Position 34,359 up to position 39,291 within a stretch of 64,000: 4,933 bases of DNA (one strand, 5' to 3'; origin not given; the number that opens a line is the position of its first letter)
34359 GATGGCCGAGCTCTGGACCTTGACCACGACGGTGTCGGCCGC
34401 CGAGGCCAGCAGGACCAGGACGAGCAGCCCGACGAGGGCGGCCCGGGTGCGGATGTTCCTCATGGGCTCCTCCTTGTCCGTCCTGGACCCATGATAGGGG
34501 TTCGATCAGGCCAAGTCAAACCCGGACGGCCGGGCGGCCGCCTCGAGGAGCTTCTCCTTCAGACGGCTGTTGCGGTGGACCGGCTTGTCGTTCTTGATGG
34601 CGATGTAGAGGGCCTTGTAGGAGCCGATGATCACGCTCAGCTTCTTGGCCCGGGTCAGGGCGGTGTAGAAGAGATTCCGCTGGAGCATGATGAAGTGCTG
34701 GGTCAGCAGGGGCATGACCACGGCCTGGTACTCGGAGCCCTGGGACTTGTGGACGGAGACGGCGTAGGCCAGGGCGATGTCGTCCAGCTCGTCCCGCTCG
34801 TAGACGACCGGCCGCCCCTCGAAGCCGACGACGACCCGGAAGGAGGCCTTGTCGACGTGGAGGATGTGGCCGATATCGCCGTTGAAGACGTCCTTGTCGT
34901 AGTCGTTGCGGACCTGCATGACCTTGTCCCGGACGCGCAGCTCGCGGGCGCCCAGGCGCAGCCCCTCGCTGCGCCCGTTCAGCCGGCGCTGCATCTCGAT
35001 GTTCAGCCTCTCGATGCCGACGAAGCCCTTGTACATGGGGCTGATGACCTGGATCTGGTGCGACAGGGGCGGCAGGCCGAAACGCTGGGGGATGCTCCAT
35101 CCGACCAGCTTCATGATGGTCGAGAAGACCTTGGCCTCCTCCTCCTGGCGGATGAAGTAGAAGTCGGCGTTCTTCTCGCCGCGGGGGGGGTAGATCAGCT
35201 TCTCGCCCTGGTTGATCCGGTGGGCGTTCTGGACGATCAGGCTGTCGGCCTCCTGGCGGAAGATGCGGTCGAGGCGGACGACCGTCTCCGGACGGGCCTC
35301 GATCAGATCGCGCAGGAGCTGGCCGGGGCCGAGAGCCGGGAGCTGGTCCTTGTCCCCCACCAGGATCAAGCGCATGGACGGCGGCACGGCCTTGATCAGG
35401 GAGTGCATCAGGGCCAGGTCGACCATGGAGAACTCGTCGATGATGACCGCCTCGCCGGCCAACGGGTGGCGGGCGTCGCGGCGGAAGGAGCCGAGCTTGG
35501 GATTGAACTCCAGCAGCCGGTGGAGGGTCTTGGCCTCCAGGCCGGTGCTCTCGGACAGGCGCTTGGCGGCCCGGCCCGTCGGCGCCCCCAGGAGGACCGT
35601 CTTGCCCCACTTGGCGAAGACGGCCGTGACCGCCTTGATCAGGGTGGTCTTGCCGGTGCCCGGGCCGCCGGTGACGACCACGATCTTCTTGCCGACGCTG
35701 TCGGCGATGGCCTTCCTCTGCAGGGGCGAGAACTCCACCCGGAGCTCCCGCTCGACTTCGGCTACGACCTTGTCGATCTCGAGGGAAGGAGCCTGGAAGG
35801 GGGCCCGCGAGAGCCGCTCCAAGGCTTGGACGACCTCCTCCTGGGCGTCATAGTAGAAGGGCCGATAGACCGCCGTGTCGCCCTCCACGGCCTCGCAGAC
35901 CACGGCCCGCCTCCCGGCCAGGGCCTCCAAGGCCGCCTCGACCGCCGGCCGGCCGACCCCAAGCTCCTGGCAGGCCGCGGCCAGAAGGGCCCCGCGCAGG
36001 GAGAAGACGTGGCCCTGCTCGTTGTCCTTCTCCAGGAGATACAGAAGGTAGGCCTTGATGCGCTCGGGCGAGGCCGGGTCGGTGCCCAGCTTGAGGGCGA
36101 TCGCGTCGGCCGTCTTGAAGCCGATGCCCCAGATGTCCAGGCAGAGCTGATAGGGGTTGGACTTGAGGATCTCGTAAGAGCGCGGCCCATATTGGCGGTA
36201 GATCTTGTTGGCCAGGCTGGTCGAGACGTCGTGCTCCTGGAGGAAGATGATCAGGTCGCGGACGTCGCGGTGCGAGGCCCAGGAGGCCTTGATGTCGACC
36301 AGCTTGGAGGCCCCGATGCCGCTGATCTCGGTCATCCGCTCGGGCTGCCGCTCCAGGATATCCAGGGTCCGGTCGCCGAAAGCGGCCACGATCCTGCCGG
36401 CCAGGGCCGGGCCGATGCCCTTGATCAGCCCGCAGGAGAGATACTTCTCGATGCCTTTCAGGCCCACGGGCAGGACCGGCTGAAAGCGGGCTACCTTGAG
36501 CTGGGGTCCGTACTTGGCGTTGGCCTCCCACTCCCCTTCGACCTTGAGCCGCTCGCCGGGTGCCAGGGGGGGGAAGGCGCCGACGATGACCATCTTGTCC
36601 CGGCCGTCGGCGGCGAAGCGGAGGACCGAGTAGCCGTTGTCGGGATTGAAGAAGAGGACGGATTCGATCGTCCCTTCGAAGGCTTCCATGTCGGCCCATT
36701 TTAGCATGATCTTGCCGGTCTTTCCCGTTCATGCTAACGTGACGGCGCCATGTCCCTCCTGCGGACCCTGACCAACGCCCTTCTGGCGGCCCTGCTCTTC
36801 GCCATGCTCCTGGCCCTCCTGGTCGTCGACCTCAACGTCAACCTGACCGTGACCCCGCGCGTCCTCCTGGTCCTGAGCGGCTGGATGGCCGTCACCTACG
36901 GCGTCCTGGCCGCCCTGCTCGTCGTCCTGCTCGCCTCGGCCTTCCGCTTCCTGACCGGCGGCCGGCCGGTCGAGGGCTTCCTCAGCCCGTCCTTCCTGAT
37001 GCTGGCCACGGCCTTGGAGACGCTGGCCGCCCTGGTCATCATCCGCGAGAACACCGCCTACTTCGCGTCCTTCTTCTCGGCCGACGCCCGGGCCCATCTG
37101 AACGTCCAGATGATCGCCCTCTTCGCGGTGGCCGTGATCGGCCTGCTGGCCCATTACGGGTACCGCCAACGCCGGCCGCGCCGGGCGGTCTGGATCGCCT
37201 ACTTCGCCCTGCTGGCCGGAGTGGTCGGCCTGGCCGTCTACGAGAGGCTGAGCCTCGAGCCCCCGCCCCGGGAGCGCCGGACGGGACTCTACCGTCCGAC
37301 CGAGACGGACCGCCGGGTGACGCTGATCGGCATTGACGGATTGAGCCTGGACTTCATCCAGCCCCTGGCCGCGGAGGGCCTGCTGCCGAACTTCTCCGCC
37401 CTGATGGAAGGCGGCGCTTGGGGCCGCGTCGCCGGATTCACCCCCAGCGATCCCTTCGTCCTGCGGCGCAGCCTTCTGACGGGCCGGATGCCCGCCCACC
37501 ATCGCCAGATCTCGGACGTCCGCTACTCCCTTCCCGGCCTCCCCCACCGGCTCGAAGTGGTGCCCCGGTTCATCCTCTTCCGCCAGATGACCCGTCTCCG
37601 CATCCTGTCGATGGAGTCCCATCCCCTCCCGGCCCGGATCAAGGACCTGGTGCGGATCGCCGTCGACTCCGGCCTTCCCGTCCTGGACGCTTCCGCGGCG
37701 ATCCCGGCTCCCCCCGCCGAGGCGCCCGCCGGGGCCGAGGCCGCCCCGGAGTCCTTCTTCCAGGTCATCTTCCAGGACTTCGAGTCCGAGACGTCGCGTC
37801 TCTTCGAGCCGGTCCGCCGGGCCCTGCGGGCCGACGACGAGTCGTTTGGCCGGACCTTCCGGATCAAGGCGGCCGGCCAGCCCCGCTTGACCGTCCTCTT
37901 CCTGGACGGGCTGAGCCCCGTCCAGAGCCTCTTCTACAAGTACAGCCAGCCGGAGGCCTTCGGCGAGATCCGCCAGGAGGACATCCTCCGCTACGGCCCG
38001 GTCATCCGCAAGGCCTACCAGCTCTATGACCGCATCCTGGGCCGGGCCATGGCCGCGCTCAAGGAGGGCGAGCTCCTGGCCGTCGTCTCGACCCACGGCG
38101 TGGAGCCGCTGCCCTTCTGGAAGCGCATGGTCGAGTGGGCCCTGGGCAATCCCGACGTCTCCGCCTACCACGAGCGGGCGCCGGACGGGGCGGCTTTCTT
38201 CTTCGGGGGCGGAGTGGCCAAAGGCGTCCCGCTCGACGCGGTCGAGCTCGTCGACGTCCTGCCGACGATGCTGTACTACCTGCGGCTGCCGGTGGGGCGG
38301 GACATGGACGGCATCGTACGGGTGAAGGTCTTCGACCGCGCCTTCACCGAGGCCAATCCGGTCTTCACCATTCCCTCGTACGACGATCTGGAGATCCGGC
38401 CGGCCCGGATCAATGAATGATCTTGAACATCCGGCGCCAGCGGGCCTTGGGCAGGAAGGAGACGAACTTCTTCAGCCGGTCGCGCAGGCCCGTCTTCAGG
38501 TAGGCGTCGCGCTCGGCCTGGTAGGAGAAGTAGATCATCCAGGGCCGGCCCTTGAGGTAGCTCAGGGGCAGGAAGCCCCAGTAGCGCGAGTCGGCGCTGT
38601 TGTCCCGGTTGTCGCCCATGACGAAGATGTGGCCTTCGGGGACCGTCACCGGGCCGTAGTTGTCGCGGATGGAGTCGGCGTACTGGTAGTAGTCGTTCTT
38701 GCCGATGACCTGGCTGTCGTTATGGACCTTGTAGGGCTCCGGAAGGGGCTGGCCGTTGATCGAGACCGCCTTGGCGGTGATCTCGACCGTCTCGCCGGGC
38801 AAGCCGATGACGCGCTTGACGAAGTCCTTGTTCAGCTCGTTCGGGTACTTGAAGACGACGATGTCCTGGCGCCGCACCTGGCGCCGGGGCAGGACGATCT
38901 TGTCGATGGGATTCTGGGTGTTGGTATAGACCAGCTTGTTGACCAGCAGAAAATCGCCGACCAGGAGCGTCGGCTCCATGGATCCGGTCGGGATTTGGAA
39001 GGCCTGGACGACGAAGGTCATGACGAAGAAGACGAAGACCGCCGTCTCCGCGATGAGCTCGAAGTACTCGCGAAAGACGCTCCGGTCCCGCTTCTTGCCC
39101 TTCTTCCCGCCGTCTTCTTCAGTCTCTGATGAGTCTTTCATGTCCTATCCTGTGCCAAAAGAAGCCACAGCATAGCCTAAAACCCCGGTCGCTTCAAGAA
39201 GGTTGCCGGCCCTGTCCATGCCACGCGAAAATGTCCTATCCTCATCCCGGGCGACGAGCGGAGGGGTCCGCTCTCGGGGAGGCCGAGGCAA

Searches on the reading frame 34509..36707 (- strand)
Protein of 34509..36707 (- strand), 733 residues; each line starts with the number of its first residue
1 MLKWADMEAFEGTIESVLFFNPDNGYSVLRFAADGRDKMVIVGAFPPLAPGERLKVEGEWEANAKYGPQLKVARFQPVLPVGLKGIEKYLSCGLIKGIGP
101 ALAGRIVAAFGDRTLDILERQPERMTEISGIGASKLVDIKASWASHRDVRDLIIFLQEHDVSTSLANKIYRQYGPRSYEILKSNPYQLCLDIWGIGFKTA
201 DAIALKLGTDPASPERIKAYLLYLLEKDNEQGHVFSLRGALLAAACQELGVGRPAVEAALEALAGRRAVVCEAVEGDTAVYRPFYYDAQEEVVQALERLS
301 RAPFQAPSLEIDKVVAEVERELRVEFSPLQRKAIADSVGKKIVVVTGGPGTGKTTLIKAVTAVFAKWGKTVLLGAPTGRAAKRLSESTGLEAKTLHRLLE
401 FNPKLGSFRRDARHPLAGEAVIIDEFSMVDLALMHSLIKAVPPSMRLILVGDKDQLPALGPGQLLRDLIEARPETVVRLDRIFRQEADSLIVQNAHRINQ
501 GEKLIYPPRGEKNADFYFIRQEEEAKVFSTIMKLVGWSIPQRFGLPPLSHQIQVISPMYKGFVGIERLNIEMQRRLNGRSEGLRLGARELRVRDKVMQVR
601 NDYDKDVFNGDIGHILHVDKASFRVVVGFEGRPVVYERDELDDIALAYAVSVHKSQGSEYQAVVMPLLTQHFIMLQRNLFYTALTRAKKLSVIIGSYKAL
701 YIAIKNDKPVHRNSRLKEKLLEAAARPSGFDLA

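Call 4: search_protein_families(library=pfam, proteins=[window:34509-36707:-], max_evalue=0.01)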
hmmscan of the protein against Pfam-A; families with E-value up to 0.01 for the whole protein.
window:34509-36707:- (733 aa): 19 families
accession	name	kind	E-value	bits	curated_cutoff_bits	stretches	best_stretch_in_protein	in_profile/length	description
PF13245.12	AAA_19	-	1.9e-43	148.3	25.1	1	330-461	1-134/134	AAA domain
PF13604.12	AAA_30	-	5.4e-42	144.1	27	1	327-503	3-173/191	AAA domain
PF14490.11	HHH_RecD2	-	5.9e-38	129.1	27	1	146-235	2-92/92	ATP-dependent RecD2 DNA helicase HHH domain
PF23139.1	OB_YrrC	-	1.5e-21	76.6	27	1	7-80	1-76/76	ATP-dependent DNA helicase YrrC, OB-fold domain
PF13538.12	UvrD_C_2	-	3.8e-18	65.5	27.4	1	646-694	1-52/52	UvrD-like helicase C-terminal domain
PF18335.7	SH3_13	-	2.5e-17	62.8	41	1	568-629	1-65/65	ATP-dependent RecD-like DNA helicase SH3 domain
PF01443.25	Viral_helicase1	-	1.2e-11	45.4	21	2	344-458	2-99/228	Viral superfamily 1 RNA helicase core domain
PF14520.12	HHH_5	-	1.5e-09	38.7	27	1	95-141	7-53/57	Helix-hairpin-helix domain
PF13086.12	AAA_11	-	1.6e-08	35.1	27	1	330-381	6-65/257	AAA domain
PF13521.12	AAA_28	-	1.3e-05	25.9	27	1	343-443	2-99/164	AAA domain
PF13401.12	AAA_22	-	0.00053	20.7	27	1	339-437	4-104/130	AAA domain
PF00580.27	UvrD-helicase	-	0.00075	19.7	23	0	328-366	3-39/271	UvrD/REP helicase N-terminal domain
PF05970.20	PIF1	-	0.0009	19.3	25.9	1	341-437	23-122/223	PIF1-like helicase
PF03308.22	MeaB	-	0.002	17.6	23.1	1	325-371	18-64/273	Methylmalonyl Co-A mutase-associated GTPase MeaB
PF13191.12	AAA_16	-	0.0025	18.8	32.6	1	340-374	24-58/167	AAA ATPase domain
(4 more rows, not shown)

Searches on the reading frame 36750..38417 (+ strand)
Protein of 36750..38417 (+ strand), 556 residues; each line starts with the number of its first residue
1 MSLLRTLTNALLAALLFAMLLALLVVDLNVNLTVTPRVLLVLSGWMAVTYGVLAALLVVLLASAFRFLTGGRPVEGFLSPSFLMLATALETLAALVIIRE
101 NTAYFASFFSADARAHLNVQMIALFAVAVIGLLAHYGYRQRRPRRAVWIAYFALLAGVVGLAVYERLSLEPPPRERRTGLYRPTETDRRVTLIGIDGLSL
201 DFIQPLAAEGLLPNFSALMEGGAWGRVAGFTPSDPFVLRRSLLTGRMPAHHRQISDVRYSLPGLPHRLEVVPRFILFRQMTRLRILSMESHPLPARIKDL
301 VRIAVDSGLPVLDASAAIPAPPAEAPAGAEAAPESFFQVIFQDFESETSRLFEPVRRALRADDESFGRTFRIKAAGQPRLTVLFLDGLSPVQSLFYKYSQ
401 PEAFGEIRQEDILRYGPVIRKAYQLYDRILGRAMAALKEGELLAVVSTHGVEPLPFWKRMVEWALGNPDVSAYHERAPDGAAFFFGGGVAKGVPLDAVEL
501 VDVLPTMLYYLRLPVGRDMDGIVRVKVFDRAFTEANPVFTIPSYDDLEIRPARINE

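Call 4: search_protein_families(library=pfam, proteins=[window:36750-38417:+], max_evalue=0.01)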
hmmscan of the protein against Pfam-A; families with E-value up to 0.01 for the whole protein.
window:36750-38417:+ (556 aa): 1 family
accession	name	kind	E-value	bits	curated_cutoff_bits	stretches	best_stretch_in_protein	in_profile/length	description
PF01663.27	Phosphodiest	-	7.9e-15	55.7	23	1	191-463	2-232/342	Type I phosphodiesterase / nucleotide pyrophosphatase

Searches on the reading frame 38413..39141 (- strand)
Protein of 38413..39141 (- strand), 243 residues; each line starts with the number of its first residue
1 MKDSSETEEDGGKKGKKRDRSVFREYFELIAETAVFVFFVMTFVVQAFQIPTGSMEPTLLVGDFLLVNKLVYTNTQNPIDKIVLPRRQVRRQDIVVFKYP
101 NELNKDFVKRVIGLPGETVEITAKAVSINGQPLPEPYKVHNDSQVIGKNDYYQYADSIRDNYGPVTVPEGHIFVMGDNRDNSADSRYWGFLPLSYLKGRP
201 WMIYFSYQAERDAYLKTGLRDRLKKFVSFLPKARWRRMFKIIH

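Call 62: search_protein_families(library=pfam, proteins=[window:38413-39141:-], max_evalue=0.001)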
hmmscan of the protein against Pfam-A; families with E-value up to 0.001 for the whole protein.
window:38413-39141:- (243 aa): 1 family
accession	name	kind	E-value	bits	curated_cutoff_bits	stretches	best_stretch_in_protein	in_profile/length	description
PF10502.14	Peptidase_S26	-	3.6e-52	177.2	22.9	1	24-204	2-167/168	Signal peptidase, peptidase S26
